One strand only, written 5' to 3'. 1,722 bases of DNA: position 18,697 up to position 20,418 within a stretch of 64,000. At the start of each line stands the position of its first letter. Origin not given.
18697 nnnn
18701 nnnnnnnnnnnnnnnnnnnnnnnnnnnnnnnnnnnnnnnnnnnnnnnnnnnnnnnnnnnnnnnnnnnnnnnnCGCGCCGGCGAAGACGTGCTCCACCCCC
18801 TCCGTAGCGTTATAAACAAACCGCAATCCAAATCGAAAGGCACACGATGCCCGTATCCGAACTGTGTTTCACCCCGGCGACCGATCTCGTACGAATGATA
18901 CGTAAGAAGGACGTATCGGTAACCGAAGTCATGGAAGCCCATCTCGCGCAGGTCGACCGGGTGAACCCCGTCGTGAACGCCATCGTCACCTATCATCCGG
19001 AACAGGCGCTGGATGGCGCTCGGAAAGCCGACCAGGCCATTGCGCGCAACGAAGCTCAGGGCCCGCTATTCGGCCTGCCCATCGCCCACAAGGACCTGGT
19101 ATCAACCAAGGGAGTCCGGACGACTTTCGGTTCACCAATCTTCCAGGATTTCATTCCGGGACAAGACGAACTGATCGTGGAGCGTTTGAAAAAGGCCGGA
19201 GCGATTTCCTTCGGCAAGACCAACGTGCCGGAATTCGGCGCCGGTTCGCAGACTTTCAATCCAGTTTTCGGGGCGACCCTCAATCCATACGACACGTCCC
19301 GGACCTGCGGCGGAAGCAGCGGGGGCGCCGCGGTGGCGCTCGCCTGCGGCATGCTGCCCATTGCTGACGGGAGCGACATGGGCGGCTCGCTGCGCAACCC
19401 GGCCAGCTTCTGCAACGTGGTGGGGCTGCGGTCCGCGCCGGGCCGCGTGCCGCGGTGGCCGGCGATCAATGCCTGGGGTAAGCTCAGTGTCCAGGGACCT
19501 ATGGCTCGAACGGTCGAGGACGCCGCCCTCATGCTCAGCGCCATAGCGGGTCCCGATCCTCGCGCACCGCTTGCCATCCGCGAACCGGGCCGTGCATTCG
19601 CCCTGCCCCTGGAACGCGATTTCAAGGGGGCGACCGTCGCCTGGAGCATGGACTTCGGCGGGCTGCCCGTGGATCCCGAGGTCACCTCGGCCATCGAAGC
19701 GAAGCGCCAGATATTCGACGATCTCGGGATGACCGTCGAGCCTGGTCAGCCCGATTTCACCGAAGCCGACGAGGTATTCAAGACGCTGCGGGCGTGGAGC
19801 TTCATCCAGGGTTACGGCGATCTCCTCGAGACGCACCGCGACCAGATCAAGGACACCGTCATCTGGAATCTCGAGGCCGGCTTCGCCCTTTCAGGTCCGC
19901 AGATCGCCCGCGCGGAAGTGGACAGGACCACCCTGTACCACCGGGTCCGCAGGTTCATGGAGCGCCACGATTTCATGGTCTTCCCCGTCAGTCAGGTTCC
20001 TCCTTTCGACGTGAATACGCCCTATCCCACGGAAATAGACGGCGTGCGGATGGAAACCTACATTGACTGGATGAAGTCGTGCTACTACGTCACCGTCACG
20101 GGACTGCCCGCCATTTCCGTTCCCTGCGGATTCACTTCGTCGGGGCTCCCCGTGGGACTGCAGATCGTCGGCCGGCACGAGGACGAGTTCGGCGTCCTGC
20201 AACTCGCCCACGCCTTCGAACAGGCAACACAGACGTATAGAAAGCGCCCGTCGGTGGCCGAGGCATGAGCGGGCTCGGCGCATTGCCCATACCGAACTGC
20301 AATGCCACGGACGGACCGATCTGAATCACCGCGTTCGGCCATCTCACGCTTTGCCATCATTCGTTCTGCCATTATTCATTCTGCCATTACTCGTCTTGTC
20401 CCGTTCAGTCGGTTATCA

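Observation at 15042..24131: Seven-gene same-strand cluster for uptake and processing of an amino-acid or amide-like compound of unknown identity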

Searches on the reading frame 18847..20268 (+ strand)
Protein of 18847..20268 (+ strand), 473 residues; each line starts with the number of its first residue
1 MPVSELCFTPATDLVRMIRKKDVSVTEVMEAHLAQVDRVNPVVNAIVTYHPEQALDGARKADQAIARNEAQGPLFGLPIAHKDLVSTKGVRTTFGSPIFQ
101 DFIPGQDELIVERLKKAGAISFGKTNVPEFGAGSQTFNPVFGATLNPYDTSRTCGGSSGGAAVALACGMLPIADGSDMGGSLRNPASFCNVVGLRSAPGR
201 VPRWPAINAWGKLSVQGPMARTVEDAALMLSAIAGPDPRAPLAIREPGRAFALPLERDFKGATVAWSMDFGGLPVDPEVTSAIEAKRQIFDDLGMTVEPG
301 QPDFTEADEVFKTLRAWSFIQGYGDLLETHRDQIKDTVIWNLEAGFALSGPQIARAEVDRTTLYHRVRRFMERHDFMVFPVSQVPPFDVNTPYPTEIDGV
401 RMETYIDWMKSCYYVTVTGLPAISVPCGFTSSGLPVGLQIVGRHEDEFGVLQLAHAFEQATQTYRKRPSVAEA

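Call 3: search_protein_families(library=pfam, proteins=[window:18847-20268:+])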
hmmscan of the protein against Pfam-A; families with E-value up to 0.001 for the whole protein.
window:18847-20268:+ (473 aa): 1 family
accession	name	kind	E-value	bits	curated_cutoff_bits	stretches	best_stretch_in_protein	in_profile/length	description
PF01425.27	Amidase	-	6.1e-106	355.6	27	1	27-451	1-445/445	Amidase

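Call 4: search_protein_families(library=ncbifam, proteins=[window:18847-20268:+])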
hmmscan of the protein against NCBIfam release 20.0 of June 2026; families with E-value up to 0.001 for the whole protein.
window:18847-20268:+ (473 aa): 26 families (the best 25 are shown)
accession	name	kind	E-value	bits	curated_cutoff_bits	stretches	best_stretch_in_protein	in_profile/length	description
NF005686.0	PRK07486.1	subfamily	3.9e-166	553.5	465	1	3-470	8-482/486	amidase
NF004815.0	PRK06169.1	equivalog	8.7e-111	370.8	506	1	9-470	10-468/471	amidase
NF005687.0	PRK07487.1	subfamily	7.4e-95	318.5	428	1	9-464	8-459/468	amidase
NF004816.0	PRK06170.1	equivalog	1.2e-90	304.5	503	1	4-468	7-489/493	amidase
NF005450.0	PRK07042.1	equivalog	9.6e-89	298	458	1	10-470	8-461/464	amidase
NF004717.0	PRK06061.1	equivalog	4.6e-78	263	498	1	12-471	20-477/483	amidase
TIGR00132.1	gatA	equivalog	5.3e-77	259.5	481.1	2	16-301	3-285/466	Asp-tRNA(Asn)/Glu-tRNA(Gln) amidotransferase subunit GatA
NF009119.0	PRK12470.1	equivalog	2.1e-75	254.5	498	1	1-470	1-461/462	amidase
NF005688.0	PRK07488.1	equivalog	2.1e-66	224.8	532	2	9-240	11-241/474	indoleacetamide hydrolase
NF006631.0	PRK09201.1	equivalog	4.7e-65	220.1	461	1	9-465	7-459/466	AtzE family amidohydrolase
TIGR02715.1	amido_AtzE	subfamily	4.7e-62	210.4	425.75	1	12-460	3-447/452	AtzE family amidohydrolase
NF006006.0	PRK08137.1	equivalog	1.8e-59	202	534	2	24-331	52-366/529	amidase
NF005899.0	PRK07869.1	equivalog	1.8e-56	191.9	418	1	10-461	16-462/471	amidase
NF005565.0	PRK07235.1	subfamily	4.3e-54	184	545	2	57-299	72-315/506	amidase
NF005460.0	PRK07056.1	subfamily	2.3e-49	168.6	447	1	21-463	20-455/457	amidase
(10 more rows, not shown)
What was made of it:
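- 18847..20268 (+): g4: amidase-signature amidase of the PRK07486 subfamily. NF005686 553.5 bits, above the 465 cut-off (call 4).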

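Call 7: find_encoding_contigs(protein=window:18847-20268:+, flank=10000, max_places=6)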
Protein window:18847-20268:+ (473 aa): no gene with exactly this product is on record in the collection.
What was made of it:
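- Tried and rejected: An exact-sequence look-up of g4 found no contig (call 7).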

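Call 23: search_solved_structures(query=window:18847-20268:+, max_evalue=1e-30)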
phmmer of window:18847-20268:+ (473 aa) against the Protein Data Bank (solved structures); distinct sequences matched with E-value up to 1e-30: 40.
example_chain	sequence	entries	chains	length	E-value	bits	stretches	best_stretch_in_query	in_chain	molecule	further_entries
4wj3_A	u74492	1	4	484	3.4e-66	226.9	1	12-299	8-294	Glutamyl-tRNA(Gln) amidotransferase subunit A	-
3kfu_E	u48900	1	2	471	1.9e-60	208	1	17-467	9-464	Glutamyl-tRNA(Gln) amidotransferase subunit A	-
2df4_A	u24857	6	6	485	6.7e-60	206.2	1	11-299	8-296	Glutamyl-tRNA(Gln) amidotransferase subunit A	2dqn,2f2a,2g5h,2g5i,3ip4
3h0l_A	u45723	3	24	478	1.3e-58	201.9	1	12-285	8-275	Glutamyl-tRNA(Gln) amidotransferase subunit A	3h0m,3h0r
4yj6_A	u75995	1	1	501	2.5e-55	191.1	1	9-461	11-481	Aryl acylamidase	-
4yji_A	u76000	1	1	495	6.5e-55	189.8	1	9-461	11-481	Aryl acylamidase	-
8xac_A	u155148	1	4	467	2.3e-52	181.4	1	2-429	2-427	Amidase family protein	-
9je9_A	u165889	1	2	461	1.5e-49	172.1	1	18-242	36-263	Amidase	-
5h6s_A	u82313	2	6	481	4.5e-48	167.2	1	10-460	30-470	Amidase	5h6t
9fzw_A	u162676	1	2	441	2.9e-47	164.6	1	21-241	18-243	Urethanase UMG-SP2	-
9fvf_A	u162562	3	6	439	3.2e-47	164.4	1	22-231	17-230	Amidase UMG-SP3 | UMG-SP3 amidase | UMG-SP3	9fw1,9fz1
8xtb_A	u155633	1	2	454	3.6e-47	164.2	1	21-241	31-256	umgsp2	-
8wdw_A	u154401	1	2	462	3.9e-47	164.1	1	21-240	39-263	UMG-SP2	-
8xtc_A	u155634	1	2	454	1e-46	162.7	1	21-241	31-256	umgsp2-mut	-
9sk0_A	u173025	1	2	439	1.1e-46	162.7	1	10-240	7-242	Urethanase 15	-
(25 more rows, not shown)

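Call 68: find_homologous_proteins(query=window:18847-20268:+, max_evalue=1e-60)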
Query window:18847-20268:+ (473 aa): 8000 proteins with E <= 1e-60 among 8000 candidates; the best 120 are listed.
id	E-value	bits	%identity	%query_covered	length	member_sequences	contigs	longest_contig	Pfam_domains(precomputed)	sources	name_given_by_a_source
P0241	0.0e+0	1067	98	100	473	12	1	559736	PF01425.27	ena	-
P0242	0.0e+0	1062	97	100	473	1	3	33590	PF01425.27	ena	-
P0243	0.0e+0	1026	93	100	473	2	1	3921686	PF01425.27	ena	-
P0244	0.0e+0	1026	93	100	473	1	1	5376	PF01425.27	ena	-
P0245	0.0e+0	1025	93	100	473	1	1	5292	PF01425.27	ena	-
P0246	0.0e+0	1020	92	100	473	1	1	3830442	PF01425.27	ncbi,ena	-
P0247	0.0e+0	1020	93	100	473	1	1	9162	PF01425.27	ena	-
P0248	0.0e+0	1018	93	100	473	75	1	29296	PF01425.27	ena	-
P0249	0.0e+0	1018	92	100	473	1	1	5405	PF01425.27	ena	-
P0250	0.0e+0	1014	92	100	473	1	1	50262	PF01425.27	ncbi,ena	-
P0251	0.0e+0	1013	92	100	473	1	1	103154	PF01425.27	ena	-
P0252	0.0e+0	1013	92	100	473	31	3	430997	PF01425.27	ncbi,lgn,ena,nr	ncbi:MAG: amidase [Gemmatimonadetes bacterium]|nr:amidase [Gemmatimonadota bacterium] MYG15456.1 ami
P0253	0.0e+0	1013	92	100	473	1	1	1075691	PF01425.27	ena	-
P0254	0.0e+0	1011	92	100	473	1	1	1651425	PF01425.27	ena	-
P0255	0.0e+0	1010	92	100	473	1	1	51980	PF01425.27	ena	-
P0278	4.9e-234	795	75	99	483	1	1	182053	PF01425.27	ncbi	-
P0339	2.7e-227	773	70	99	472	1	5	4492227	PF01425.27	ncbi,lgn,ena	-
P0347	5.2e-227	772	71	100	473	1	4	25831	PF01425.27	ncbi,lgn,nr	ncbi:MAG: amidase [Chloroflexi bacterium]|nr:MAG: amidase [Chloroflexota bacterium]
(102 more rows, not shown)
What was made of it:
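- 18847..20268 (+): About 70% identical orthologues occur in Desulfobacterales and Chloroflexota (call 68).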

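Call 69: find_encoding_contigs(protein=P0278, flank=7000, max_places=1)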
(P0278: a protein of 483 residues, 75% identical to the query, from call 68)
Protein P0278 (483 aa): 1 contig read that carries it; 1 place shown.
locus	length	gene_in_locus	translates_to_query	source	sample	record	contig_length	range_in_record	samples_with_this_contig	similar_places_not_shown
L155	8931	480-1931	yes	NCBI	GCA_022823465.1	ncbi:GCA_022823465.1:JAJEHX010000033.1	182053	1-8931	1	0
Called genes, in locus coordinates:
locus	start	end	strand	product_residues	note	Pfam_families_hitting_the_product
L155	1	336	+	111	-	?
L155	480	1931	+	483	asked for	PF01425:Amidase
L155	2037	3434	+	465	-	PF00890:FAD_binding_2 (weak), PF01266:DAO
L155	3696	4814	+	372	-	PF07969:Amidohydro_3 (faint), PF01979:Amidohydro_1 (weak)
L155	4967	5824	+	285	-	PF01436:NHL (weak)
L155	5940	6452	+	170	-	-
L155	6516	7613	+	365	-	PF02012:BNR (faint), PF13088:BNR_2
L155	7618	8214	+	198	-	PF04191:PEMT (weak)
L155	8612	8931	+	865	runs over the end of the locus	PF02861:Clp_N, PF13191:AAA_16 (weak), PF23569:NBD_SMAX1, PF00004:AAA, PF17871:AAA_lid_9, PF07724:AAA_2, PF07728:AAA_5, PF10431:ClpB_D2-small, +5 more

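Call 70: find_encoding_contigs(protein=P0339, flank=7000, max_places=2)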
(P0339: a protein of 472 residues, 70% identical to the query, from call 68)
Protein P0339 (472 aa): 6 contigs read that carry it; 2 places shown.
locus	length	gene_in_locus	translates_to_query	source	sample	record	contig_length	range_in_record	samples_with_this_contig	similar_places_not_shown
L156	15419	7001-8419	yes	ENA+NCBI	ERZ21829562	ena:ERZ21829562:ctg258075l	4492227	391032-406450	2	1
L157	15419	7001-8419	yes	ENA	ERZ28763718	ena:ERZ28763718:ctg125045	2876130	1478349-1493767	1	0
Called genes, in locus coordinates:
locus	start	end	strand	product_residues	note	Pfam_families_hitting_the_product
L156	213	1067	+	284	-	PF05721:PhyH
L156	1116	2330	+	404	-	PF02746:MR_MLE_N, PF13378:MR_MLE_C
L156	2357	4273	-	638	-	PF13522:GATase_6, PF13537:GATase_7, PF00733:Asn_synthase, PF02540:NAD_synthase (weak)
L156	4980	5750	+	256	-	-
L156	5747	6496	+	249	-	PF04909:Amidohydro_2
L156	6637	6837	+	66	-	-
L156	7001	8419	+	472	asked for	PF01425:Amidase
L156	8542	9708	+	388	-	PF00083:Sugar_tr, PF07690:MFS_1, PF00083:Sugar_tr (weak), PF07690:MFS_1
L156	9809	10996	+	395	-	PF03576:Peptidase_S58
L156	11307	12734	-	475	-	PF03553:Na_H_antiporter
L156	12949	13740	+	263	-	PF01738:DLH (faint), PF20434:BD-FAE, PF07859:Abhydrolase_3, PF00326:Peptidase_S9 (weak)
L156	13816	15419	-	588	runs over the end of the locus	PF05157:MshEN, PF00437:T2SSE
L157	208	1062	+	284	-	PF05721:PhyH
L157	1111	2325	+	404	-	PF02746:MR_MLE_N, PF13378:MR_MLE_C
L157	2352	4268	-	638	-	PF13522:GATase_6, PF13537:GATase_7, PF00733:Asn_synthase, PF02540:NAD_synthase (weak)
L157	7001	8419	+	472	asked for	PF01425:Amidase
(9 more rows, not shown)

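Call 71: find_encoding_contigs(protein=P0347, flank=7000, max_places=2)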
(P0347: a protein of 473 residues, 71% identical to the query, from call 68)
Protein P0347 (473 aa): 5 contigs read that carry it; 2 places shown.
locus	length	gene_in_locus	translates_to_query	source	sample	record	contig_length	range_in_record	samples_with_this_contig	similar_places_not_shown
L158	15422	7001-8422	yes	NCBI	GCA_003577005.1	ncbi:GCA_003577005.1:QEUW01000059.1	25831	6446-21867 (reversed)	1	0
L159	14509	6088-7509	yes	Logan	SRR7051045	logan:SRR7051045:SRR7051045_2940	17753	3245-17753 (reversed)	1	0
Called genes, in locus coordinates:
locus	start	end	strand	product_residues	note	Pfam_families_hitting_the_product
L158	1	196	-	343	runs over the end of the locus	PF19300:BPD_transp_1_N, PF00528:BPD_transp_1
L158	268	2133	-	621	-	PF00496:SBP_bac_5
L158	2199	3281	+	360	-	PF01408:GFO_IDH_MocA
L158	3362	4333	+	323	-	PF00365:PFK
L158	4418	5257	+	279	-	PF01261:AP_endonuc_2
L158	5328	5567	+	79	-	PF04255:DUF433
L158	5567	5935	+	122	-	PF18480:DUF5615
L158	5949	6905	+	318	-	PF00389:2-Hacid_dh, PF02826:2-Hacid_dh_C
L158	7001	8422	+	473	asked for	PF01425:Amidase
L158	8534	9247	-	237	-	PF01904:DUF72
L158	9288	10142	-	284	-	-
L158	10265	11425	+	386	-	PF02746:MR_MLE_N, PF13378:MR_MLE_C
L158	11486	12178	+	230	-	PF10294:Methyltransf_16, PF06325:PrmA (faint)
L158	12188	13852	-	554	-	PF00528:BPD_transp_1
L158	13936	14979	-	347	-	PF01547:SBP_bac_1, PF13416:SBP_bac_8, PF13343:SBP_bac_6, PF13531:SBP_bac_11 (weak)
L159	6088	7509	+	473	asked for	PF01425:Amidase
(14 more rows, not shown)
